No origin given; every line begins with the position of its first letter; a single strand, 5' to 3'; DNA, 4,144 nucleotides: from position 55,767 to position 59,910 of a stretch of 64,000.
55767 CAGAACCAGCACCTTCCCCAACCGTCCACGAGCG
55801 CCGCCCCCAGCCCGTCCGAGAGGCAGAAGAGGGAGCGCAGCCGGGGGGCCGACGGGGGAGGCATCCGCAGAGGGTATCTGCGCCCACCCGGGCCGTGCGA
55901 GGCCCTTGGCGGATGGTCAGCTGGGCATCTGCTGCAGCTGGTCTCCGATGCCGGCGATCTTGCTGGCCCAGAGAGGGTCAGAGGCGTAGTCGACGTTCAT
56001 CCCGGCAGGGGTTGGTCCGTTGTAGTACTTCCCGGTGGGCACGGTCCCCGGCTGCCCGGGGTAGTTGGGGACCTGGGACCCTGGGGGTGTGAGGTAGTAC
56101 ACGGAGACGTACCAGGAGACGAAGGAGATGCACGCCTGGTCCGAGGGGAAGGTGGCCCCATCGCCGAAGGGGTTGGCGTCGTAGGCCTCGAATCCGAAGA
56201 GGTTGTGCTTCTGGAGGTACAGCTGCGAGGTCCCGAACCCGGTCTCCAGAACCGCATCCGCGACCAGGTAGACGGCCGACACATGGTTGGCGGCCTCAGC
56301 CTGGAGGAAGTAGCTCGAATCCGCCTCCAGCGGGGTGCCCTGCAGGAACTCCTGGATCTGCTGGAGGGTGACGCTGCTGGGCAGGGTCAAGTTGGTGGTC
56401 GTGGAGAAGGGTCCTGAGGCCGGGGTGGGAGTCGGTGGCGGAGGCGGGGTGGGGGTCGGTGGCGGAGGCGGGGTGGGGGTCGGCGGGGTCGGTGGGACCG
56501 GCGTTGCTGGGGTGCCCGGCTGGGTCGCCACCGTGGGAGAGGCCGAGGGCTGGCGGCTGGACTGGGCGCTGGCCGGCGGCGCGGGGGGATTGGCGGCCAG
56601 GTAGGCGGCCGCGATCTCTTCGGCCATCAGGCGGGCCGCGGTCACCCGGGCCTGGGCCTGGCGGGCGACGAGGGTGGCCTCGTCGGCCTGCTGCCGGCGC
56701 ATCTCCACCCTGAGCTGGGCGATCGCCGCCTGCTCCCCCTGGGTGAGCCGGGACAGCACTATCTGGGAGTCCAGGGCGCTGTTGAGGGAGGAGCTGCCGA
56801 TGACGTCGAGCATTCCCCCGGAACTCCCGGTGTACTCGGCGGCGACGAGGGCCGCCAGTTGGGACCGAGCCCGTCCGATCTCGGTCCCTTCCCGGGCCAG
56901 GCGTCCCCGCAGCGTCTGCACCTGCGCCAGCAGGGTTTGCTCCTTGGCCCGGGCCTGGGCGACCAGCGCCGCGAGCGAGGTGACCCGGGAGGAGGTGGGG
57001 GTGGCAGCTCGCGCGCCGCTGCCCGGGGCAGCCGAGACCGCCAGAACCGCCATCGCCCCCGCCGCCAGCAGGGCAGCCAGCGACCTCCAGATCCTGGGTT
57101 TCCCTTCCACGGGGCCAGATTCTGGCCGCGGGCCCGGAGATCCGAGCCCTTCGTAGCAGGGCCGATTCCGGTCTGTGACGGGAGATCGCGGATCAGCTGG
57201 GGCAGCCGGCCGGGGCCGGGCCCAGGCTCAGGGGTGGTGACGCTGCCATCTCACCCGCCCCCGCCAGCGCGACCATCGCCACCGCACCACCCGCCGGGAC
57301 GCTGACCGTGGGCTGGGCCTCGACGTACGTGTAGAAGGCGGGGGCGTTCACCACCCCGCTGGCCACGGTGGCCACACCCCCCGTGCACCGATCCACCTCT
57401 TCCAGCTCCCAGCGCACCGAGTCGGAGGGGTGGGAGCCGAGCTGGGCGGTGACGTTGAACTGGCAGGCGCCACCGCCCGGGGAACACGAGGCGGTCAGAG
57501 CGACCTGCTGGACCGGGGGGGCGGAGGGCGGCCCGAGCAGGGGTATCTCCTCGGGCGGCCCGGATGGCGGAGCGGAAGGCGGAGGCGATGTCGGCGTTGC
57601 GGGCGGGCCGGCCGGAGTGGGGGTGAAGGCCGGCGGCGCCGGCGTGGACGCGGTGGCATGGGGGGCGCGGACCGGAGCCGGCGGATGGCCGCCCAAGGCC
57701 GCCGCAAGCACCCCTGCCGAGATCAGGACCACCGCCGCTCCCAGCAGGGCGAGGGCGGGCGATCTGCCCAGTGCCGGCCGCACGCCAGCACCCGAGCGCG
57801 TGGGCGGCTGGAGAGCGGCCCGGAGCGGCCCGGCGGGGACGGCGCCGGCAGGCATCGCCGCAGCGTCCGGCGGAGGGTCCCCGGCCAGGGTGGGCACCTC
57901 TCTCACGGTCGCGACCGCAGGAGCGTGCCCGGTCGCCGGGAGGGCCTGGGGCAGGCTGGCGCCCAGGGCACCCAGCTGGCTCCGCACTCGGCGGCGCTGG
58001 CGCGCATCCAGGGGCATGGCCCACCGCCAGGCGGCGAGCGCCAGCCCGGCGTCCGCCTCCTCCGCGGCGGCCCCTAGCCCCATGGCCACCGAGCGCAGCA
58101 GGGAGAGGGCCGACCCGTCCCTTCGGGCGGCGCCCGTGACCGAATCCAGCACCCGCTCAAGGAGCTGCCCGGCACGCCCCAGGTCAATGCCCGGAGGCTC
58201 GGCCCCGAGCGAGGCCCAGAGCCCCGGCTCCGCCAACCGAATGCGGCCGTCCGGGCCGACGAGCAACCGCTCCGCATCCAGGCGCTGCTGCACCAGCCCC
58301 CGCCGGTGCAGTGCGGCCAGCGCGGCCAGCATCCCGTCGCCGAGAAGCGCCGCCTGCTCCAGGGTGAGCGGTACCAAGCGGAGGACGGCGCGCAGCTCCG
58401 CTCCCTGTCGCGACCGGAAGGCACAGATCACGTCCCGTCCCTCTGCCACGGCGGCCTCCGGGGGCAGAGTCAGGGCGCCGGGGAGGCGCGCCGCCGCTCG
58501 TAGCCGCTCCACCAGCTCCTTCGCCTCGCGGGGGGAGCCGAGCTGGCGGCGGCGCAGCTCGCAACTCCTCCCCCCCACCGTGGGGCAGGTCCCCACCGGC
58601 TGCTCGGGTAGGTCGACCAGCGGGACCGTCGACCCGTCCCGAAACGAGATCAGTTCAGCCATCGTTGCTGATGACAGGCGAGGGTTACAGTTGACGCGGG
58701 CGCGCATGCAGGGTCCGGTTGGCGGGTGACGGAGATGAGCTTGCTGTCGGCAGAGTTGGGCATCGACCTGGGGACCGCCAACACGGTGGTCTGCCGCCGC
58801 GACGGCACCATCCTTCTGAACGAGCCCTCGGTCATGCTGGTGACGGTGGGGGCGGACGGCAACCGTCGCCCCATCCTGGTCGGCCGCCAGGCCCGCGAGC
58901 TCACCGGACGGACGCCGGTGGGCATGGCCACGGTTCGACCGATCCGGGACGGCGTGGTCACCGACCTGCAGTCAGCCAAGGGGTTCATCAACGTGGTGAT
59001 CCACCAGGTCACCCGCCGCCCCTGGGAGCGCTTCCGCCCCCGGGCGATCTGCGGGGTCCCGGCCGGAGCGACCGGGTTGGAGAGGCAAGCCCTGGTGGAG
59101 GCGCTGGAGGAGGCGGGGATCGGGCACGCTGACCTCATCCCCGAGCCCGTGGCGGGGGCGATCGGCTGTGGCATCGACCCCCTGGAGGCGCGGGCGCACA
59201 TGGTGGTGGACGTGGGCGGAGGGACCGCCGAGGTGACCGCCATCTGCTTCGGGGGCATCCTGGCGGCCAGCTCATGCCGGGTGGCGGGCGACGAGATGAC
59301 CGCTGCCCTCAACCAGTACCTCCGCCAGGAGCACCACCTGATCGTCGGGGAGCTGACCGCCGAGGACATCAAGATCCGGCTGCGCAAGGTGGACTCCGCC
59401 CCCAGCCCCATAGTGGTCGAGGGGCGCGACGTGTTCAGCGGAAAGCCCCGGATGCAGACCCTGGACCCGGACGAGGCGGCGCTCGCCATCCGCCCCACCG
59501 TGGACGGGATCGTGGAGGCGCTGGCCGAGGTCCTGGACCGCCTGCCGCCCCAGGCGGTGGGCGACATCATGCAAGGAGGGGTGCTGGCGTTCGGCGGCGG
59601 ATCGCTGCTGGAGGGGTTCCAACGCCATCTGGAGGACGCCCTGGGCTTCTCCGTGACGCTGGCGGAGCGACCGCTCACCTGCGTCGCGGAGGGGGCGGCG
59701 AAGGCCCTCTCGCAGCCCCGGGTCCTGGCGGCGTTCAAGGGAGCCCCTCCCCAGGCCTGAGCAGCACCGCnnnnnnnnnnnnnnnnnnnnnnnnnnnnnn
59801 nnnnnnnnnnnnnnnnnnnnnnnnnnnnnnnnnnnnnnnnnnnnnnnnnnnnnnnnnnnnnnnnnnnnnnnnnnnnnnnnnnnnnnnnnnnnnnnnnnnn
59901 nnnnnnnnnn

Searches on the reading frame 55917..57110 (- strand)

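Call 3: search_protein_families(library=pfam, proteins=[window:55917-57110:-], max_evalue=0.01)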
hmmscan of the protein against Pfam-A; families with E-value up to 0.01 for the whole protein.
window:55917-57110:- (397 aa): 1 family
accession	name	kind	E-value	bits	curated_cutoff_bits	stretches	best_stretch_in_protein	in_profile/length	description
PF01832.25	Glucosaminidase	-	3.2e-12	47.6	30.2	1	267-393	3-122/123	Mannosyl-glycoprotein endo-beta-N-acetylglucosaminidase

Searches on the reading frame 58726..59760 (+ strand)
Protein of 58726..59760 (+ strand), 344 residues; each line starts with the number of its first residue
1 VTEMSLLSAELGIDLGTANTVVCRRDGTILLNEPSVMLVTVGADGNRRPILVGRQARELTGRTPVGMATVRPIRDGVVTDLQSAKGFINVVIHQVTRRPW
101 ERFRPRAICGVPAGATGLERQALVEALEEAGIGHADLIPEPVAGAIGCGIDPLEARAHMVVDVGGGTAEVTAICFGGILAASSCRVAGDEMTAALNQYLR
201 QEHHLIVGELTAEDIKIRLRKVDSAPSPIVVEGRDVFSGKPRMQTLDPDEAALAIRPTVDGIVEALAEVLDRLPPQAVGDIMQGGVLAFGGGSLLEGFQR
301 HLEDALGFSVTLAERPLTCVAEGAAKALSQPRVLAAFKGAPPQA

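Call 3: search_protein_families(library=pfam, proteins=[window:58726-59760:+], max_evalue=0.01)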
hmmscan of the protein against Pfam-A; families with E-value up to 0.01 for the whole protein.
window:58726-59760:+ (344 aa): 4 families
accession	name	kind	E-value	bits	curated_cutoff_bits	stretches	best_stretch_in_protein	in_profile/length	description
PF06723.19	MreB_Mbl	-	1.5e-90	303.8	27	1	9-332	2-323/327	MreB/Mbl protein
PF00022.25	Actin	-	1.6e-07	30.7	27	1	49-203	45-191/410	Actin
PF00012.26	HSP70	-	3.3e-07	29.4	20.6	1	107-176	136-206/599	Hsp70 protein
PF14450.12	FtsA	-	0.00027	21.7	31.8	1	159-316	1-113/127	Cell division protein FtsA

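Call 4: search_protein_families(library=ncbifam, proteins=[window:58726-59760:+], max_evalue=0.001)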
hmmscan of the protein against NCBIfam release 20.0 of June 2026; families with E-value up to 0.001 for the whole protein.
window:58726-59760:+ (344 aa): 15 families
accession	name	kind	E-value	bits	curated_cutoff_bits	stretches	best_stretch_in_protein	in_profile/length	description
NF010539.0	PRK13927.1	subfamily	5.4e-92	308.3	293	1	5-332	3-330/339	rod shape-determining protein MreB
TIGR00904.1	mreB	subfamily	3.1e-87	292.8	365.75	1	8-330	2-328/334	MreB/Mrl family cell shape determining protein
NF010540.1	PRK13929.1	exception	9.3e-77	258.3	515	1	8-330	4-326/334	rod-share determining protein MreBH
NF040964.1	MamK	subfamily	4.1e-20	72.1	400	1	11-326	3-317/335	MamK family actin-like protein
NF053558.1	BeeR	equivalog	4.4e-16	58.8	530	1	43-306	38-308/349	BeeR family actin-like protein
NF011660.0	PRK15080.1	equivalog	3e-11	43.1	182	1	68-179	59-164/277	ethanolamine utilization protein EutJ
TIGR02529.1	EutJ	subfamily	5.1e-10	39.2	152.1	1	67-196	25-148/239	ethanolamine utilization protein EutJ family protein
TIGR01991.1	HscA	equivalog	7.9e-10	37.8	708.55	1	106-229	132-259/600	Fe-S protein assembly chaperone HscA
NF003520.0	PRK05183.1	subfamily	8.3e-09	34.4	620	1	107-212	153-262/621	Fe-S protein assembly chaperone HscA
NF001413.0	PRK00290.1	equivalog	2.1e-08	33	648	1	107-177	136-205/625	molecular chaperone DnaK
TIGR02350.1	prok_dnaK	equivalog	8.1e-08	31.1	822.55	1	106-201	132-233/596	molecular chaperone DnaK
TIGR01174.1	ftsA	equivalog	1.2e-07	31.1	175.85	1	121-314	161-346/371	cell division protein FtsA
NF009946.0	PRK13410.1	equivalog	1.1e-06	27.1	1019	1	107-174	138-205/669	molecular chaperone DnaK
NF009947.0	PRK13411.1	equivalog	2e-06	26.1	1002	1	106-177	135-207/662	molecular chaperone DnaK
NF002399.0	PRK01433.1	equivalog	0.00012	20.8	743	1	106-205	143-247/595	Fe-S protein assembly chaperone HscA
